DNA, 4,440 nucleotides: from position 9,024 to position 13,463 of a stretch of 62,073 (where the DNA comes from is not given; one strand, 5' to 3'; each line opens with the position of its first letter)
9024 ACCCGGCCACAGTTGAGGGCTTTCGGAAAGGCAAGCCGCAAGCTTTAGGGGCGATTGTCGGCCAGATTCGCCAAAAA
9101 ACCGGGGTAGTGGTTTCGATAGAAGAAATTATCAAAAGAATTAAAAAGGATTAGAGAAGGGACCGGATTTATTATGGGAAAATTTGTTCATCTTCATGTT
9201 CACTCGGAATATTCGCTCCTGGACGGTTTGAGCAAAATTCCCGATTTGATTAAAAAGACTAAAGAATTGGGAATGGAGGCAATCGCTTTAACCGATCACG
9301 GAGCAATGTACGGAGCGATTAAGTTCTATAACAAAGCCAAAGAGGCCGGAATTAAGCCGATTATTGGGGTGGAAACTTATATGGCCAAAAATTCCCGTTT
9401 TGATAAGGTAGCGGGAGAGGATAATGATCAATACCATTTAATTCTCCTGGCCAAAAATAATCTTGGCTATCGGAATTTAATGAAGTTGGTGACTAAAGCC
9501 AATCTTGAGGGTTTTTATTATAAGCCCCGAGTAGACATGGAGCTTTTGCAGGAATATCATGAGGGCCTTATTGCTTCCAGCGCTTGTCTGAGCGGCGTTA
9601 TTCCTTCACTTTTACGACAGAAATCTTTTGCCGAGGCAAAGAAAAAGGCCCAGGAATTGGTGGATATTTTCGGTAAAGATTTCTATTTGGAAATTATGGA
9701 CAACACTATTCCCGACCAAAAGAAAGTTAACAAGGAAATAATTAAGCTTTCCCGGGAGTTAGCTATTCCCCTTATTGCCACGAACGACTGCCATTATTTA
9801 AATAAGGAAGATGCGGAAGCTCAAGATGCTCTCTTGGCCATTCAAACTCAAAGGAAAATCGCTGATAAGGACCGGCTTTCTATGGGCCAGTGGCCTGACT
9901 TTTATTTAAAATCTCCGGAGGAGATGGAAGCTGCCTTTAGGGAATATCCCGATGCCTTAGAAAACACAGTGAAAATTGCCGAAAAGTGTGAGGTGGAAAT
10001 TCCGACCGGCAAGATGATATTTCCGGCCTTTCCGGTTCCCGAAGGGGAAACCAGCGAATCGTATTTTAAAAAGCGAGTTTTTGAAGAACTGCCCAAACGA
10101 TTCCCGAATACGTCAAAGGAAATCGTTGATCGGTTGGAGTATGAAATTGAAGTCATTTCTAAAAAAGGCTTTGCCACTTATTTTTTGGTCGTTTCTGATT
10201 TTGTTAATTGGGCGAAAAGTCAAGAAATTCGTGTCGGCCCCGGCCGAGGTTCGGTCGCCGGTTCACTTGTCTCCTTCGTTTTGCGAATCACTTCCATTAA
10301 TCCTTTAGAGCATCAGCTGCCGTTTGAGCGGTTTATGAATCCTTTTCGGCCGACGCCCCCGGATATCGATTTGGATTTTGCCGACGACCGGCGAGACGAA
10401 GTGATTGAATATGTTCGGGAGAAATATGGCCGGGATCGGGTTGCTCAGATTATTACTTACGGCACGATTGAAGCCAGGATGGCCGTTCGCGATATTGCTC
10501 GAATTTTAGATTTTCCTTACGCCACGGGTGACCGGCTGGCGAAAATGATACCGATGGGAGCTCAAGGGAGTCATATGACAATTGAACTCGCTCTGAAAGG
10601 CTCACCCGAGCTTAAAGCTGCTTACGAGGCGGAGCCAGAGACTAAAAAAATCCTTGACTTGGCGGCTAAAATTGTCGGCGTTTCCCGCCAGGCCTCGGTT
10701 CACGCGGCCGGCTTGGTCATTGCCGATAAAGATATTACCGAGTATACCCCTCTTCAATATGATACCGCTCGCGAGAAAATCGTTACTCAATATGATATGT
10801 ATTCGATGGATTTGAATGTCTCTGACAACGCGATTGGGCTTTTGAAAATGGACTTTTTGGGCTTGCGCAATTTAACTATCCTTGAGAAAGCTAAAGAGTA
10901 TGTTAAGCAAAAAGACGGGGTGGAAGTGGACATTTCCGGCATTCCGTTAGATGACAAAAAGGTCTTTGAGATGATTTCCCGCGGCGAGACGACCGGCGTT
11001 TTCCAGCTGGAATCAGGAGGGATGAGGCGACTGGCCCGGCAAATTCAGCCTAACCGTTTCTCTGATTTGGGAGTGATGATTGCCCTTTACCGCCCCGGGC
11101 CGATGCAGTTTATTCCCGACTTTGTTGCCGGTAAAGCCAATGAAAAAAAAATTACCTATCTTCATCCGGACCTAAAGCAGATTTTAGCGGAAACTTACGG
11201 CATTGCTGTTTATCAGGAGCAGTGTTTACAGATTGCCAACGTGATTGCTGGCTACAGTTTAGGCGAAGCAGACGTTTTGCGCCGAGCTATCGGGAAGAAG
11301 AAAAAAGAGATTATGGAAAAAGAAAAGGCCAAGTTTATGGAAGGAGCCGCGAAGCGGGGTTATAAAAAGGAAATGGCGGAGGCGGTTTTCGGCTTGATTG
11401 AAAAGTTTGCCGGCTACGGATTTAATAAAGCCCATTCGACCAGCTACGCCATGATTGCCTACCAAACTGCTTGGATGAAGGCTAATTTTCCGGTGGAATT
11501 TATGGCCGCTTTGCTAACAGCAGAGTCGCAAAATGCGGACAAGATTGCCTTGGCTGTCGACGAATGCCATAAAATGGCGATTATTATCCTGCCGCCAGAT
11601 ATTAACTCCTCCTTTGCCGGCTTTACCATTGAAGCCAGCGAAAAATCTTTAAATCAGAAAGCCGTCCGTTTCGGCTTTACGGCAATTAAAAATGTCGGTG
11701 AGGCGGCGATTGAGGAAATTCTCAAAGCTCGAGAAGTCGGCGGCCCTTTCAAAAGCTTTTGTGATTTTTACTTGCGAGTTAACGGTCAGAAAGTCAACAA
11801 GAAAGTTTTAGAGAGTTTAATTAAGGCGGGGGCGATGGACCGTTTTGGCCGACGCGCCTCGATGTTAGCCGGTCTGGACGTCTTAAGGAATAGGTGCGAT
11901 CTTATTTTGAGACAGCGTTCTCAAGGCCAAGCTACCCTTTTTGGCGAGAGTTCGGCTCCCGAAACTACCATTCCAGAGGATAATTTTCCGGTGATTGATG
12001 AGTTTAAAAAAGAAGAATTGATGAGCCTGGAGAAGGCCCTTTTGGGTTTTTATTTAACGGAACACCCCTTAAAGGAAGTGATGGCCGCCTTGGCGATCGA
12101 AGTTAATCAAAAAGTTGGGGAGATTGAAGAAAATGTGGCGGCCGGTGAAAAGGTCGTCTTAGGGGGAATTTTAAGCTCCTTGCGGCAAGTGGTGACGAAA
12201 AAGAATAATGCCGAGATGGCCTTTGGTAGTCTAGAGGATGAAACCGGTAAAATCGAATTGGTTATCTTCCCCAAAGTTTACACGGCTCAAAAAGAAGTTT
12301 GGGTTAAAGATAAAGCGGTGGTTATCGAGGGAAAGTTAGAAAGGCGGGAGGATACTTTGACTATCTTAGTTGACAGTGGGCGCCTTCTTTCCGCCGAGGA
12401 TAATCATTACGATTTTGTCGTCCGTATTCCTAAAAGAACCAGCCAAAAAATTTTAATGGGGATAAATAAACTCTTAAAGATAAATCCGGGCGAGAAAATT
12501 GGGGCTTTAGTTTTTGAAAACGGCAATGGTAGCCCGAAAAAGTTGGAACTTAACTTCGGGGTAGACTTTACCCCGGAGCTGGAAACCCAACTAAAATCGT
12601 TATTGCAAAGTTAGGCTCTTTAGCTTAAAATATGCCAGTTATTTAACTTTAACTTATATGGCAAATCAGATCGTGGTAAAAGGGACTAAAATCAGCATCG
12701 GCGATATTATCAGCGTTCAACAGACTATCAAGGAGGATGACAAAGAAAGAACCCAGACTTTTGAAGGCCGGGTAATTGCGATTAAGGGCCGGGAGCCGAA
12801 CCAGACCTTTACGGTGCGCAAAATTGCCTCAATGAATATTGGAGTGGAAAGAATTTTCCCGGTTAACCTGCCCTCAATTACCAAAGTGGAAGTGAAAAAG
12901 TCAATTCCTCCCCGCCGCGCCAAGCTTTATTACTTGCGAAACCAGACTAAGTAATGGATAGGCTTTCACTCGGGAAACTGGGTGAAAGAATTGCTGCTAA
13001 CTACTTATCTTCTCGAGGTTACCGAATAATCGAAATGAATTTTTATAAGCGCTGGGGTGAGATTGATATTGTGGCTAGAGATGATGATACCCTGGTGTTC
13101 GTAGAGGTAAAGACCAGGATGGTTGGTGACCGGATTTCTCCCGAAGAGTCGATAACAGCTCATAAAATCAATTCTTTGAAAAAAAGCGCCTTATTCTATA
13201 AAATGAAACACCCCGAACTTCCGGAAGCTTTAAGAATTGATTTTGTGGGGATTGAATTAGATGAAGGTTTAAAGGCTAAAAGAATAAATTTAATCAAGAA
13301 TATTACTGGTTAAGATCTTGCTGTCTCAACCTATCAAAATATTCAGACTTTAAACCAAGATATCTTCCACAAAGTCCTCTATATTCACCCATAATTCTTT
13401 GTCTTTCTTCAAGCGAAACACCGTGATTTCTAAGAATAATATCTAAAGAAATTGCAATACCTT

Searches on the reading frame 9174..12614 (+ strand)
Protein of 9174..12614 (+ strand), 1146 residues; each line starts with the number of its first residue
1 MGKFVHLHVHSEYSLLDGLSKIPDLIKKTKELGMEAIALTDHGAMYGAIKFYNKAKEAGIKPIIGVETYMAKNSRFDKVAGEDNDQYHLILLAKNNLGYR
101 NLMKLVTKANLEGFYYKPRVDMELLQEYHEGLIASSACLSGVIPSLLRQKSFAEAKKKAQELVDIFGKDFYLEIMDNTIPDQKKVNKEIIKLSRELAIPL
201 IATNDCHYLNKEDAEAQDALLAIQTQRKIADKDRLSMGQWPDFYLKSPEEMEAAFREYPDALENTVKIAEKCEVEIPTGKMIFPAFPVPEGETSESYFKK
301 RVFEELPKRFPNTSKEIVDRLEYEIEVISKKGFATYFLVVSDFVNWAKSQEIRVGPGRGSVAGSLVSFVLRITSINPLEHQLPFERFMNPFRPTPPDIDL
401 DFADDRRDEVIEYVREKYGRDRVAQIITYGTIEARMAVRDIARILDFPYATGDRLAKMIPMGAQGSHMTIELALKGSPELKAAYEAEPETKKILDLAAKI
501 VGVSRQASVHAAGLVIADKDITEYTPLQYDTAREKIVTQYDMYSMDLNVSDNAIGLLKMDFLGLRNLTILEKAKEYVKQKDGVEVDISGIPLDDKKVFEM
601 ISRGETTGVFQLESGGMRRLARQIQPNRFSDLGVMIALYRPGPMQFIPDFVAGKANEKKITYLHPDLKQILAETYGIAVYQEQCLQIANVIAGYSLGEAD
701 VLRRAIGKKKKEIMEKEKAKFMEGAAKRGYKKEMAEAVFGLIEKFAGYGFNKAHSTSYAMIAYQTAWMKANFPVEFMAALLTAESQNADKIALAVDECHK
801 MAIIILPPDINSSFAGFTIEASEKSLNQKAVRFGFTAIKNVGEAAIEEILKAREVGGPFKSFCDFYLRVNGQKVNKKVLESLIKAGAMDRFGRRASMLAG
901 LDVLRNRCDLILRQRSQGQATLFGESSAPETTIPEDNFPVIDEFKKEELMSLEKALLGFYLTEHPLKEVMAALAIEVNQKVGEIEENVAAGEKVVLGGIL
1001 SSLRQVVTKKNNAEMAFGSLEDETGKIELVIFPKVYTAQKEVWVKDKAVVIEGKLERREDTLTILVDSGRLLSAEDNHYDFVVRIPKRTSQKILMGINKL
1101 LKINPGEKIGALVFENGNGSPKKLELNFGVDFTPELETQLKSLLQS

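Call 44: search_protein_families(library=pfam, proteins=[window:9174-12614:+], max_evalue=0.001)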
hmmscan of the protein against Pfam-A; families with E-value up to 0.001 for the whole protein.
window:9174-12614:+ (1146 aa): 5 families
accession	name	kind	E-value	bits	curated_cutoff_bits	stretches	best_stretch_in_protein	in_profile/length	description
PF07733.18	DNA_pol3_alpha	-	4.8e-95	318.5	23.9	1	297-563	2-260/260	Bacterial DNA polymerase III alpha NTPase domain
PF17657.6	DNA_pol3_finger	-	1.8e-64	216.5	22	1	566-729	1-166/166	Bacterial DNA polymerase III alpha subunit finger domain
PF02811.25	PHP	-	9.7e-60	202.1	26.4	1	6-176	1-163/164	PHP domain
PF14579.12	HHH_6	-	3.1e-29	101.5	25.6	1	803-894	2-87/90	Helix-hairpin-helix motif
PF01336.31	tRNA_anti-codon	-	7.6e-11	42.2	27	1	995-1070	2-73/75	OB-fold nucleic acid binding domain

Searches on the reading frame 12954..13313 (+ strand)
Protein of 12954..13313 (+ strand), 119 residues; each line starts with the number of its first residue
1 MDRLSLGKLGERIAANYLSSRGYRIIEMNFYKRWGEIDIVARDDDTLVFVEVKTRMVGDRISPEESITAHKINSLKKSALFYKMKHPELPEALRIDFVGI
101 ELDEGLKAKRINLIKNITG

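Call 44: search_protein_families(library=pfam, proteins=[window:12954-13313:+], max_evalue=0.001)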
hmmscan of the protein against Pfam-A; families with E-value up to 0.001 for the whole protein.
window:12954-13313:+ (119 aa): 2 families
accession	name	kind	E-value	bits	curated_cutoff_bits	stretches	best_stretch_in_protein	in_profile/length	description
PF02021.23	UPF0102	-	1.2e-23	83.6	23.6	1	10-100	1-80/80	Uncharacterised protein family UPF0102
PF08378.17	NERD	-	1.8e-05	25.6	22.1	1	7-61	2-61/111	Nuclease-related domain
